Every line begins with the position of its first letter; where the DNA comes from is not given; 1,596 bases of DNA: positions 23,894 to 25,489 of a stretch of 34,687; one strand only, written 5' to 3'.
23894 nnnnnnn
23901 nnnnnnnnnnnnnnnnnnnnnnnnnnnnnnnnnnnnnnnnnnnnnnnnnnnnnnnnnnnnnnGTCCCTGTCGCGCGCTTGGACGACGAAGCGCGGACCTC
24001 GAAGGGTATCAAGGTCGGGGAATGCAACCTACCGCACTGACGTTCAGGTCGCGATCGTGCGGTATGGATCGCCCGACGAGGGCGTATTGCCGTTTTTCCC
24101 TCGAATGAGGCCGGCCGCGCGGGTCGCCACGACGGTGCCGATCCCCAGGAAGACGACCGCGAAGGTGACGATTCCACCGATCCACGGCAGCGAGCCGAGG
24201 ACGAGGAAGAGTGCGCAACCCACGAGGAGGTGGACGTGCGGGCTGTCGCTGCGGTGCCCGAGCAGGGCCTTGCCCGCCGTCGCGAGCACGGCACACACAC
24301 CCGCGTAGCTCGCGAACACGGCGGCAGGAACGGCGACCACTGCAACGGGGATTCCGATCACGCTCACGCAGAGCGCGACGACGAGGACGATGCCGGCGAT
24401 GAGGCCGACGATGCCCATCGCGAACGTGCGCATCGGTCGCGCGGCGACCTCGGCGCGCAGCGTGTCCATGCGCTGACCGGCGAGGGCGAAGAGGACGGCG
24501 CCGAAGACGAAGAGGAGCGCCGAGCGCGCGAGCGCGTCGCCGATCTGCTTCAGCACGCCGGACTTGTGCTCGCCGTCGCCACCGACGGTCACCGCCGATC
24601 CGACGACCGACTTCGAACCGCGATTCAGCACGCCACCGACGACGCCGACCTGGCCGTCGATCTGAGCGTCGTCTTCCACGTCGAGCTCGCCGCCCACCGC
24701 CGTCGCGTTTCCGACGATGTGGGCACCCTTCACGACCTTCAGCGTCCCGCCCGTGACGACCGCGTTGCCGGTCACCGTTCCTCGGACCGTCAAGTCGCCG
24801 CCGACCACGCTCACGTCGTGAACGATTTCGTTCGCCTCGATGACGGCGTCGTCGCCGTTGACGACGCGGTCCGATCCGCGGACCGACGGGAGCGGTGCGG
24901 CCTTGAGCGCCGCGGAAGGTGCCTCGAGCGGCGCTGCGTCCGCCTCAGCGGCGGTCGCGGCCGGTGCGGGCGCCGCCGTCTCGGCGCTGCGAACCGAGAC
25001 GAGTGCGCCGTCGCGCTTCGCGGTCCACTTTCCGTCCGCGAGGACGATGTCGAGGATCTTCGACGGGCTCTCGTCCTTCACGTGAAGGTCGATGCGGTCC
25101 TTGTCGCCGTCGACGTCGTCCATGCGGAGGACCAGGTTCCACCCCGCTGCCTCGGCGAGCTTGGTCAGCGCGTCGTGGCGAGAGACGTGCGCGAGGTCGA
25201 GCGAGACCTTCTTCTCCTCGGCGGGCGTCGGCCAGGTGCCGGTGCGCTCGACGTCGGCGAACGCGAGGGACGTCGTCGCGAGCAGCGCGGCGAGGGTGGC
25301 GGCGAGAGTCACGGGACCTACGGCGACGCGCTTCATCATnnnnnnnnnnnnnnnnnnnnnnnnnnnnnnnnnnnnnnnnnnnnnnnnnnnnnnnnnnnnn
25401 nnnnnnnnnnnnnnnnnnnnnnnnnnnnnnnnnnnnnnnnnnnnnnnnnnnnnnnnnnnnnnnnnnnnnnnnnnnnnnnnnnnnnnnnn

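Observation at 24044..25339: Novel domain architecture: STN-like signalling domain + bactofilin-like beta-helix + 4-TM bundle, encoded with a sigma/anti-sigma pair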

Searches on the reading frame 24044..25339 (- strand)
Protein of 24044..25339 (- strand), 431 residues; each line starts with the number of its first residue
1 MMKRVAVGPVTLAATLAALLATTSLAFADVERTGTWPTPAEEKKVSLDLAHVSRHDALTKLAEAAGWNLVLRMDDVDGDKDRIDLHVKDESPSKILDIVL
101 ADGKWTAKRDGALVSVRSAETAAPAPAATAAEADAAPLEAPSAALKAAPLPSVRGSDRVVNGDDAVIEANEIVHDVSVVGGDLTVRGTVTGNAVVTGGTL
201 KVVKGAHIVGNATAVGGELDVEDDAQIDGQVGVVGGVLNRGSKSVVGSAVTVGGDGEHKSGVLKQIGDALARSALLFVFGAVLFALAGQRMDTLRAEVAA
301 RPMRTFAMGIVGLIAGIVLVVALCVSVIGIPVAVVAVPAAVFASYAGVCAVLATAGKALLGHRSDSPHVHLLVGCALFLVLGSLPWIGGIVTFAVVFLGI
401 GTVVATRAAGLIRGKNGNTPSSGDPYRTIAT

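Call 6: search_protein_families(library=pfam, proteins=[window:24044-25339:-], max_evalue=1)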
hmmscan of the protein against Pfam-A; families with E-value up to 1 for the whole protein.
window:24044-25339:- (431 aa): 2 families
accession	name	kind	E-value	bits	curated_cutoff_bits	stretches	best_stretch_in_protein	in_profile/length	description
PF07660.19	STN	-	0.002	18.3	28.4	0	76-102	10-35/52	Secretin and TonB N terminus short domain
PF17693.6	DUF5539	-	0.15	12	25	1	115-167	114-168/251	Family of unknown function (DUF5539)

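Call 7: search_protein_families(library=ncbifam, proteins=[window:24044-25339:-], max_evalue=1)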
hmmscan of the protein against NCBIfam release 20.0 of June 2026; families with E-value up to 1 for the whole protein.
window:24044-25339:- (431 aa): 2 families
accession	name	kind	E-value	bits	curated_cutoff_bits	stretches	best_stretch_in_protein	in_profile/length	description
TIGR02515.1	IV_pilus_PilQ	subfamily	6.3e-05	22.1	284.35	1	43-124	2-79/428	type IV pilus secretin PilQ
NF040481.1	YdcK_fam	equivalog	0.11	11.3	350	1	188-257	233-301/326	YdcK family protein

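Call 8: find_homologous_proteins(query=window:24044-25339:-, max_evalue=0.001)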
Query window:24044-25339:- (431 aa): 182 proteins with E <= 0.001 among 8000 candidates; the best 120 are listed.
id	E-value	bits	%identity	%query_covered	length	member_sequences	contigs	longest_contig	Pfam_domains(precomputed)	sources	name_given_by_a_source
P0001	1.3e-263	892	99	100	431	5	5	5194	PF26514.1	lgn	-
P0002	7.4e-243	824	91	100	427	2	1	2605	PF26514.1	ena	-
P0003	6.5e-235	797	91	94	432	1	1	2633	PF26514.1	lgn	-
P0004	2.0e-192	657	75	100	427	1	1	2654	PF26514.1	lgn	-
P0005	1.1e-176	606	71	95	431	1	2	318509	PF26514.1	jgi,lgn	jgi:hypothetical protein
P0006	2.3e-151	522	63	96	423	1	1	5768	PF26514.1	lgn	-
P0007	6.7e-148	511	62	97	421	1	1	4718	PF26514.1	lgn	-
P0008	2.1e-143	496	60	96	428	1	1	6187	PF26514.1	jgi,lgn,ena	-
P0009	3.7e-143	495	61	96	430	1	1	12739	PF26514.1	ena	-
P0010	4.2e-140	485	60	97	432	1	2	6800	PF26514.1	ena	-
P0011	2.4e-125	437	53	97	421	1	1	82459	PF26514.1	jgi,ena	-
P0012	2.3e-124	433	51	97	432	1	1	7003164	PF26514.1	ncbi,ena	-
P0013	8.3e-123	428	49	96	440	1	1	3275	PF26514.1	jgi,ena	-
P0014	1.2e-122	428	52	93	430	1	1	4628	PF26514.1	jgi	jgi:hypothetical protein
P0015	9.3e-122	425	50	100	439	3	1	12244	PF26514.1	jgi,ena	-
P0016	1.0e-121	425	52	99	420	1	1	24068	PF26514.1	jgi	jgi:hypothetical protein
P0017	1.8e-121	424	53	94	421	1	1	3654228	PF26514.1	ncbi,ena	-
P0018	1.1e-120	421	54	94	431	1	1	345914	PF26514.1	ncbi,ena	-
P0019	1.9e-120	420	51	93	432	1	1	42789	PF26514.1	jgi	jgi:hypothetical protein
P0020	1.8e-119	417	51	99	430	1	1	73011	PF26514.1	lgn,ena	-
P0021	2.9e-119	417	51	99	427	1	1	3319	PF26514.1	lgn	-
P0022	3.3e-119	416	53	99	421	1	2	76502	PF26514.1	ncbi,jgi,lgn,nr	ncbi:MAG TPA: polymer-forming cytoskeletal protein [Polyangiaceae bacterium]|jgi:hypothetical protei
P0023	3.6e-119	416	53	99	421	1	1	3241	PF26514.1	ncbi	ncbi:MAG TPA: polymer-forming cytoskeletal protein [Polyangiaceae bacterium]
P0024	4.9e-119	416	53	99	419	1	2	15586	PF26514.1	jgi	jgi:hypothetical protein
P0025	1.1e-118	415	52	94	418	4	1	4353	PF26514.1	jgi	-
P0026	1.6e-117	411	52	96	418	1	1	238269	PF26514.1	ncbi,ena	-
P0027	5.1e-117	409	52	94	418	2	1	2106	PF26514.1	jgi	-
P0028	1.5e-116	408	51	97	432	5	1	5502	PF26514.1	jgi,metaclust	metaclust:\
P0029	1.6e-116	408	49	100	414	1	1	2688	PF26514.1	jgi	-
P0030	5.6e-116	406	50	97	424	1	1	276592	PF26514.1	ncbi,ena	-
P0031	6.5e-116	406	50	95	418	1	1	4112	PF26514.1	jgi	jgi:hypothetical protein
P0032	1.4e-115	404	49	97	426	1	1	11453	PF26514.1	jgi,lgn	jgi:hypothetical protein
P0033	2.4e-115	404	50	96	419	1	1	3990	PF26514.1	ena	-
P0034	4.4e-115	403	48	97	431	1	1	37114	PF26514.1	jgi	jgi:hypothetical protein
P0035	1.8e-114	401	46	100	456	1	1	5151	PF26514.1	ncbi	-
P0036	2.3e-114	400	49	97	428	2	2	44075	PF26514.1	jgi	jgi:hypothetical protein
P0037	4.7e-114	399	49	97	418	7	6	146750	PF26514.1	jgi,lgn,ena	-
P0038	6.2e-114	399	51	97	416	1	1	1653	PF26514.1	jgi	jgi:hypothetical protein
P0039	1.2e-113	398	50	97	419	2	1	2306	PF26514.1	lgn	-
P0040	1.8e-113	397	50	94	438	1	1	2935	PF26514.1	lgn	-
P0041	1.9e-113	397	51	94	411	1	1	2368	PF26514.1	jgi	jgi:hypothetical protein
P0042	2.0e-113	397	50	97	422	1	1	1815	PF26514.1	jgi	jgi:hypothetical protein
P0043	1.1e-112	395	48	95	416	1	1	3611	PF26514.1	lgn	-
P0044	1.4e-112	395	50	94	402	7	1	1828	PF26514.1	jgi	jgi:hypothetical protein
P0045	2.3e-112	394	46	100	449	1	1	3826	PF26514.1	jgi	jgi:hypothetical protein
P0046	4.8e-112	393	77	58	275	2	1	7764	PF26514.1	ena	-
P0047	7.9e-112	392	50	97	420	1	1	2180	PF26514.1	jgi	jgi:hypothetical protein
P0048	2.1e-111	391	49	96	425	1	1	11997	PF26514.1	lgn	-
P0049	2.2e-109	384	50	93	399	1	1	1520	PF26514.1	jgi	jgi:hypothetical protein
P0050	3.1e-109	384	46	97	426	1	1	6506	PF26514.1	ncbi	-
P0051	3.7e-109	383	46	96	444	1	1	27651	PF26514.1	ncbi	-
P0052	5.4e-109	383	48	99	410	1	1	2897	PF26514.1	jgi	jgi:hypothetical protein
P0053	7.0e-109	382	50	94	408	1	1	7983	PF26514.1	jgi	jgi:hypothetical protein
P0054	9.7e-107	375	48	96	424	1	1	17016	PF26514.1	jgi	jgi:hypothetical protein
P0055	2.7e-105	371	49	99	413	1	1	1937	PF26514.1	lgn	-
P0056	1.3e-104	368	48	98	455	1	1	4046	PF26514.1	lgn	-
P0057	1.2e-102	362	48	96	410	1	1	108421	PF26514.1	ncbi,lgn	-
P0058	1.3e-102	362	46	91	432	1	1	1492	PF26514.1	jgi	jgi:carbonic anhydrase/acetyltransferase-like protein (isoleucine patch superfamily)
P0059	1.6e-102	361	46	100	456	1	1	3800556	PF26514.1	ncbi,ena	-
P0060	1.7e-102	361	54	64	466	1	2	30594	PF26514.1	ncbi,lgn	-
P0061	2.5e-101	357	45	96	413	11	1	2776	PF26514.1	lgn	-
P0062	4.4e-101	357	47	99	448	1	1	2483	PF26514.1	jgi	jgi:hypothetical protein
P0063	5.6e-101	356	47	94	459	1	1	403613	PF26514.1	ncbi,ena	-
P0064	9.6e-101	356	48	93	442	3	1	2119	PF26514.1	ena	-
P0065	1.3e-100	355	53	64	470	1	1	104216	PF26514.1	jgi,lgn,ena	-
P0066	3.2e-100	354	48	94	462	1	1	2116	PF26514.1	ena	-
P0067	1.6e-99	352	44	98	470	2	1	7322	PF26514.1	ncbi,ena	-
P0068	3.0e-99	351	47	97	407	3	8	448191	PF26514.1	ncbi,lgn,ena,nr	ncbi:MAG: hypothetical protein KC776_24410 [Myxococcales bacterium]|nr:hypothetical protein [Myxococ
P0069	1.5e-98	348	51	64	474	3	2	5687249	PF26514.1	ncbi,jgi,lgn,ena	jgi:hypothetical protein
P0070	1.7e-98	348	46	94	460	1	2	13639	PF26514.1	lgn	-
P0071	3.4e-98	347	45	96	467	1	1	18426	PF26514.1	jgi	jgi:hypothetical protein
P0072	9.7e-98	346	44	96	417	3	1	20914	PF26514.1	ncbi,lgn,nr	ncbi:MAG: hypothetical protein HYZ29_25895 [Myxococcales bacterium]|nr:hypothetical protein [Myxococ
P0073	1.8e-97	345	46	90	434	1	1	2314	PF26514.1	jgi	jgi:hypothetical protein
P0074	2.6e-97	344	49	91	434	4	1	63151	PF26514.1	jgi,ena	-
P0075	9.1e-97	342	43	98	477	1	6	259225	PF26514.1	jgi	jgi:hypothetical protein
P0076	1.8e-96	341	45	96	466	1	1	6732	PF26514.1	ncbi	ncbi:MAG: hypothetical protein ABIP39_08050 [Polyangiaceae bacterium]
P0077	2.1e-96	341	46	93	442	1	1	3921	PF26514.1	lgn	-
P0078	9.2e-96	339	45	95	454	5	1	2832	PF26514.1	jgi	jgi:hypothetical protein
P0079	7.8e-95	336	42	97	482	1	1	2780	PF26514.1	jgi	jgi:hypothetical protein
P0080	9.6e-95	336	51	64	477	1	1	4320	PF26514.1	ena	-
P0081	1.8e-94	335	46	96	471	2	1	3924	PF26514.1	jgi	jgi:hypothetical protein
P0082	1.8e-94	335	45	91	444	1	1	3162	PF26514.1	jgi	jgi:hypothetical protein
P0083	3.0e-94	334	45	96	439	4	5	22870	PF26514.1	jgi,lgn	-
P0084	1.4e-93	332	44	95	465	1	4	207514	PF26514.1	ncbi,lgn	-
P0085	2.4e-93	331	44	92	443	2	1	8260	PF26514.1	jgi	jgi:hypothetical protein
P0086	2.5e-93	331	52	61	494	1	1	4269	PF26514.1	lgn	-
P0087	3.2e-93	331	44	92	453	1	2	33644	PF26514.1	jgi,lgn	jgi:hypothetical protein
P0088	9.8e-93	329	46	91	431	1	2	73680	PF26514.1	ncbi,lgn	-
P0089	1.5e-92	329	42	99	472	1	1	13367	PF26514.1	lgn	-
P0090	1.8e-92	328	44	94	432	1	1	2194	PF26514.1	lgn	-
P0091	7.1e-92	326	46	93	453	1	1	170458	PF26514.1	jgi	jgi:hypothetical protein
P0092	1.1e-91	326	44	89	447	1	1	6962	PF26514.1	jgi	jgi:hypothetical protein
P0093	3.5e-91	324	43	97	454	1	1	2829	PF26514.1,PF07660.20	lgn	-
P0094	1.9e-89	318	45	90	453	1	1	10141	PF26514.1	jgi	jgi:hypothetical protein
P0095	2.2e-89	318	39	93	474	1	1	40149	PF26514.1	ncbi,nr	ncbi:MAG TPA: polymer-forming cytoskeletal protein [Polyangiaceae bacterium]|nr:polymer-forming cyto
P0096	3.2e-89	318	43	96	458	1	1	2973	PF26514.1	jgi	jgi:hypothetical protein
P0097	7.3e-89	316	43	94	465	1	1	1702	PF26514.1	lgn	-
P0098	2.9e-88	314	45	88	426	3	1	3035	PF26514.1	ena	-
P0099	3.9e-88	314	41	93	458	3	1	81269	PF26514.1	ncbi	-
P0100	8.1e-88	313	45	97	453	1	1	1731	PF26514.1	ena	-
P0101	1.6e-87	312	43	93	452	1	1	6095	PF26514.1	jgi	jgi:hypothetical protein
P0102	2.0e-87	312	43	99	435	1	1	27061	PF26514.1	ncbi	-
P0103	1.5e-86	309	44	96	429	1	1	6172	PF26514.1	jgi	jgi:hypothetical protein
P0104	5.8e-86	307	42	100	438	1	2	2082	PF26514.1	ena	-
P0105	1.4e-85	306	44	95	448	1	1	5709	PF26514.1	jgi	jgi:hypothetical protein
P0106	2.5e-85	305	49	64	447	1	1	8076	PF26514.1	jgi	jgi:hypothetical protein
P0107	3.9e-85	304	43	90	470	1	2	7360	PF26514.1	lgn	-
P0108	4.1e-85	304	43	90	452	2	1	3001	PF26514.1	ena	-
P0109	4.1e-85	304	42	97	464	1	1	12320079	PF26514.1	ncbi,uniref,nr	ncbi:hypothetical protein [Polyangium aurulentum]|uniref:hypothetical protein n=1 Tax=Polyangium aur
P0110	4.4e-85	304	43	93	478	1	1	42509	PF26514.1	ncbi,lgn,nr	ncbi:MAG: polymer-forming cytoskeletal protein [Deltaproteobacteria bacterium]|nr:polymer-forming cy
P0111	7.3e-85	303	42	92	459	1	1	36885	PF26514.1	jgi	jgi:hypothetical protein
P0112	1.5e-84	302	40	94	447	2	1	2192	PF26514.1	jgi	jgi:cytoskeletal protein CcmA (bactofilin family)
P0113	1.1e-83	299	42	100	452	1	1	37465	PF26514.1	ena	-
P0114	1.2e-83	299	42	94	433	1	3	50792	PF26514.1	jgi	jgi:hypothetical protein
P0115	3.4e-83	298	41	92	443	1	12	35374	PF26514.1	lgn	-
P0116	3.8e-83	298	41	99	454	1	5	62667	PF26514.1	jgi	jgi:carbonic anhydrase/acetyltransferase-like protein (isoleucine patch superfamily)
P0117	4.0e-83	298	41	90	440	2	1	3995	PF26514.1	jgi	-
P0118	4.1e-83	297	40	93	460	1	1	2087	PF26514.1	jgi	jgi:hypothetical protein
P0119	6.2e-83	297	40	97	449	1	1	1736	PF26514.1,PF07660.20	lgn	-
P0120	6.5e-83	297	41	93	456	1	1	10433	PF26514.1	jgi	jgi:hypothetical protein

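Call 9: search_solved_structures(query=window:24044-25339:-, max_evalue=10, show_alignments=3)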
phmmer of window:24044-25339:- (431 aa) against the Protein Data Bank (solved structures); distinct sequences matched with E-value up to 10: 9.
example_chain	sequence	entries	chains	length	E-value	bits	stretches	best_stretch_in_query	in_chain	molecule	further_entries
8g4l_bo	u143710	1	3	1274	0.022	16.7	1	87-200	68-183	Myosin-binding protein C, cardiac-type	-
4ar0_A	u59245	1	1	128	0.052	15.5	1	43-139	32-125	TYPE IV PILUS BIOGENESIS AND COMPETENCE PROTEIN PILQ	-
4f34_A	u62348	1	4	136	0.13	14.2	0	56-90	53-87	de novo protein Symfoil-4V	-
5yje_A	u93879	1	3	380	0.21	13.5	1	121-182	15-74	Protein HIRA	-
9sh1_A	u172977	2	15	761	0.35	12.8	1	40-141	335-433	Type IV pilus biogenesis and competence protein PilQ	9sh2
4av2_A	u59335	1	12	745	0.36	12.7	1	40-141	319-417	TYPE IV PILUS BIOGENESIS AND COMPETENCE PROTEIN PILQ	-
7mgx_A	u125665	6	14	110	0.48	12.3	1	294-382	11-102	Multidrug transporter EmrE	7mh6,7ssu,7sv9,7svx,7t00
8uwu_A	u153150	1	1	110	0.9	11.4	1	294-382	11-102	SMR family multidrug efflux protein EmrE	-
4ow4_A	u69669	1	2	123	1.1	11.2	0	42-90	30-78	Beta-terfoil designed by folding nucleus symmetric expansion (""Phifoil"")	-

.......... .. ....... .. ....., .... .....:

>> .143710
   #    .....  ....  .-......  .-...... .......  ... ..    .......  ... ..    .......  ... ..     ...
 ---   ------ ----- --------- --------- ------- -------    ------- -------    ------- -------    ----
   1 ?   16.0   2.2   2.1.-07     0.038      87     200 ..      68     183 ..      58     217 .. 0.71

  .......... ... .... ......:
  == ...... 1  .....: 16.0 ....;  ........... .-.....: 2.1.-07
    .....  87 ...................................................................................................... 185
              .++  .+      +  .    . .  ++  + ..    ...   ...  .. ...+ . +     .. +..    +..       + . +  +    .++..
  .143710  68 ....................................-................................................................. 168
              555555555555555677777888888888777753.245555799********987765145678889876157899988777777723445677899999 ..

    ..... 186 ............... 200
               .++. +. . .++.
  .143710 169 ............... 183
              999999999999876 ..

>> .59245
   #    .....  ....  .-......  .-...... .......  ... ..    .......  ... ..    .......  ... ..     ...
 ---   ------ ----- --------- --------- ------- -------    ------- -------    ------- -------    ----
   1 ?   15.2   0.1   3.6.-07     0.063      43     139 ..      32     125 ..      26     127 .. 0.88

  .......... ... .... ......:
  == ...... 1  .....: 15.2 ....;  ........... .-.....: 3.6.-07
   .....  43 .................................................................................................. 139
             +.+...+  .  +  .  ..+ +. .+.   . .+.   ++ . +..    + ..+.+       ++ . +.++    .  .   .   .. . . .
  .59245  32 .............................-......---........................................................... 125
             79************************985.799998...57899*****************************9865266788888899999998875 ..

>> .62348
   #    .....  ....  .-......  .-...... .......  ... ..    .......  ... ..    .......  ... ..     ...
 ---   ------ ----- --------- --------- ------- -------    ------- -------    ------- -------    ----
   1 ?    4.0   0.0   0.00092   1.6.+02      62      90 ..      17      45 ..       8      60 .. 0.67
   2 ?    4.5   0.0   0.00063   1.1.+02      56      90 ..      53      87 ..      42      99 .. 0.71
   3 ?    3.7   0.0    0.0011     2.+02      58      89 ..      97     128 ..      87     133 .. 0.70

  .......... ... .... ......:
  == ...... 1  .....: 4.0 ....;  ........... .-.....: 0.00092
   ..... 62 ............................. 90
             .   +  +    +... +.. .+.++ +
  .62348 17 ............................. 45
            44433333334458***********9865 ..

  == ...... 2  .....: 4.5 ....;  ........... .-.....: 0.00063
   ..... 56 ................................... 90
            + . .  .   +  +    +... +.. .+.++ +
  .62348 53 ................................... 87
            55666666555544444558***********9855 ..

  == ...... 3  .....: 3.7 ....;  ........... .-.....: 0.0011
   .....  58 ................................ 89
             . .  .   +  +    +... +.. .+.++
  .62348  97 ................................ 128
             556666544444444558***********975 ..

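Call 11: find_encoding_contigs(protein=P0012, flank=8000, max_places=2)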
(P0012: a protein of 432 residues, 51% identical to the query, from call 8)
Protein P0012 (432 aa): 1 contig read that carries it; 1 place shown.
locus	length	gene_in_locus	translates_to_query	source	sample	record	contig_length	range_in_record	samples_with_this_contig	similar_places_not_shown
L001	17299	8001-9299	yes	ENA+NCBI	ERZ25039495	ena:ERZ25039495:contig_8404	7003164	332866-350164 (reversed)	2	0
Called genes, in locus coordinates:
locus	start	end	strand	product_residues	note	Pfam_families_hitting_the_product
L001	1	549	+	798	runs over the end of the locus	PF13802:Gal_mutarotas_2, PF01055:Glyco_hydro_31_2nd, PF21365:Glyco_hydro_31_3rd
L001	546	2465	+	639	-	PF00069:Pkinase, PF07714:PK_Tyr_Ser-Thr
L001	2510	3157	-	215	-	PF00440:TetR_N, PF21943:TetR_C_46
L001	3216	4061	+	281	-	PF10118:Metal_hydrol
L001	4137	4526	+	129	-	PF04134:DCC1-like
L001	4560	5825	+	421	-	PF00155:Aminotran_1_2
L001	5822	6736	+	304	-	PF09992:NAGPA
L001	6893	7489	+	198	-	PF04542:Sigma70_r2, PF08281:Sigma70_r4_2, PF04545:Sigma70_r4, PF13384:HTH_23 (faint)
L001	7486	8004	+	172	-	-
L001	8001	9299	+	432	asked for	PF26514:DUF8173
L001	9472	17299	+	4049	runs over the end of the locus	PF13176:TPR_7 (faint), PF25064:ARM_TT21_5th (faint), PF13181:TPR_8 (faint), PF13431:TPR_17 (faint), PF14559:TPR_19 (weak)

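Call 12: find_encoding_contigs(protein=P0109, flank=8000, max_places=2)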
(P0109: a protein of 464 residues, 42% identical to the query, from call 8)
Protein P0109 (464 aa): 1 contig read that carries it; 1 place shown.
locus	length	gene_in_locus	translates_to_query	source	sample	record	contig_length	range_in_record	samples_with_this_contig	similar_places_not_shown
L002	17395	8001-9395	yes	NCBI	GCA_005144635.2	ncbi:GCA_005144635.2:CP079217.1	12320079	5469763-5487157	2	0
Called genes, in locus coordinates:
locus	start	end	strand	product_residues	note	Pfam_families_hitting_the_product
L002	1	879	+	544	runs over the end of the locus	-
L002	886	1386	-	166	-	PF10604:Polyketide_cyc2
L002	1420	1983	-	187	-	PF11845:Tll0287-like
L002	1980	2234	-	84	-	PF20540:DUF6755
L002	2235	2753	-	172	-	PF00355:Rieske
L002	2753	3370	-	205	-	PF00037:Fer4 (faint), PF12797:Fer4_2 (weak), PF12837:Fer4_6 (faint), PF13187:Fer4_9 (faint), PF12838:Fer4_7 (weak), PF13237:Fer4_10 (weak), PF13247:Fer4_11, PF25160:LdpA_Fe-S-bd (weak), +2 more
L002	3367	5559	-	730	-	PF04879:Molybdop_Fe4S4, PF00384:Molybdopterin, PF01568:Molydop_binding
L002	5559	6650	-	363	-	-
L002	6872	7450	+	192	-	PF04542:Sigma70_r2 (weak), PF08281:Sigma70_r4_2, PF04545:Sigma70_r4 (weak), PF13384:HTH_23 (faint)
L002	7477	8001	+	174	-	-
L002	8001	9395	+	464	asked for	PF26514:DUF8173 (weak)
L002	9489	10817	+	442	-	PF00069:Pkinase, PF01636:APH (weak), PF07714:PK_Tyr_Ser-Thr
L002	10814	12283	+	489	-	PF16697:Yop-YscD_cpl, PF00498:FHA, PF00158:Sigma54_activat, PF01078:Mg_chelatase (faint), PF14532:Sigma54_activ_2, PF07728:AAA_5 (weak), PF25601:AAA_lid_14, PF02954:HTH_8 (weak)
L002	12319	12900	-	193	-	PF00633:HHH, PF12836:HHH_3, PF03934:T2SSK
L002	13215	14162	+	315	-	PF21686:LigD_Prim-Pol, PF01896:DNA_primase_S (faint)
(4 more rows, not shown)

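Call 16: search_protein_families(library=pfam, alignment_id=A1, max_evalue=0.01)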
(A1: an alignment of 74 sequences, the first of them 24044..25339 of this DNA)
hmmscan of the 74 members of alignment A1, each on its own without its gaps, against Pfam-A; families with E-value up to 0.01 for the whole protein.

A. member 1, window:24044-25339:- (431 aa): 1 family
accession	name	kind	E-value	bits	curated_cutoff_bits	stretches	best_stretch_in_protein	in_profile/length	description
PF07660.19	STN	-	0.002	18.3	28.4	0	76-102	10-35/52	Secretin and TonB N terminus short domain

B. families by the number of members that match (of 74 scanned): 9 families
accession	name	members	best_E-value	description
PF07660.19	STN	20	1.1e-08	Secretin and TonB N terminus short domain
PF04519.19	Bactofilin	15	1.1e-05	Polymer-forming cytoskeletal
PF16816.10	DotD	2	0.009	DotD protein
PF11241.13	DUF3043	1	0.0012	Protein of unknown function (DUF3043)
PF21645.3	FakA-like_M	1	0.0013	Fatty acid kinase subunit A-like, middle domain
PF13670.12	PepSY_2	1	0.0032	Peptidase propeptide and YPEB domain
PF14011.11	ESX-1_EspG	1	0.0037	EspG family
PF09838.14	DUF2065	1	0.0093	Uncharacterized protein conserved in bacteria (DUF2065)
PF11634.13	IPI_T4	1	0.0098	Nuclease inhibitor from bacteriophage T4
